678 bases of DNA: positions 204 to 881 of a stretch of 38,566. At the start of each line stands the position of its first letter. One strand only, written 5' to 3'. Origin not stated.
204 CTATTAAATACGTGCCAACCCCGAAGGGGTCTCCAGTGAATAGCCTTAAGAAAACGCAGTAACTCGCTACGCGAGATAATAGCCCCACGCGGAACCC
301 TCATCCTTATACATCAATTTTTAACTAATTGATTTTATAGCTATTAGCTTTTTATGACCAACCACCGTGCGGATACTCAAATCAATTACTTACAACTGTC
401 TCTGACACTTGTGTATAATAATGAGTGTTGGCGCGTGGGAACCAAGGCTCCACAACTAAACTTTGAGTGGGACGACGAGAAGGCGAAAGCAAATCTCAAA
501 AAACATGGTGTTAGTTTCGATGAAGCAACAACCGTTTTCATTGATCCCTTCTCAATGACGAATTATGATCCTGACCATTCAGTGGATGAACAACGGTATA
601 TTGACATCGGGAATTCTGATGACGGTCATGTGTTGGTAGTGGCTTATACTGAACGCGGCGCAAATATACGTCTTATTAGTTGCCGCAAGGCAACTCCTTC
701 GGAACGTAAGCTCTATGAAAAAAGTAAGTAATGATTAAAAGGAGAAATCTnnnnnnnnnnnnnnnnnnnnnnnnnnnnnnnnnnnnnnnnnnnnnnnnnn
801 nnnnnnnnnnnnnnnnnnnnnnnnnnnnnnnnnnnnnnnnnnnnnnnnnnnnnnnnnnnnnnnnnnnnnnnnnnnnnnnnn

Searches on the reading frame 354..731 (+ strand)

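Call 8: search_protein_families(library=pfam, proteins=[window:354-731:+], max_evalue=0.001)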
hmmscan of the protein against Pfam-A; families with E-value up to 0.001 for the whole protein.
window:354-731:+ (125 aa): 1 family
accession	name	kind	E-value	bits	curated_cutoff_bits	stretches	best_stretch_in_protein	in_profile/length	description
PF04365.19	BrnT_toxin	-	2.7e-27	95.3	34.5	1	39-117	1-77/77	Ribonuclease toxin, BrnT, of type II toxin-antitoxin system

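Call 82: search_protein_families(library=padloc, proteins=[window:354-731:+], max_evalue=0.001)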
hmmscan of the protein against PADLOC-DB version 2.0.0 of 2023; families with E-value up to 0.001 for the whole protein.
window:354-731:+ (125 aa): 0 families
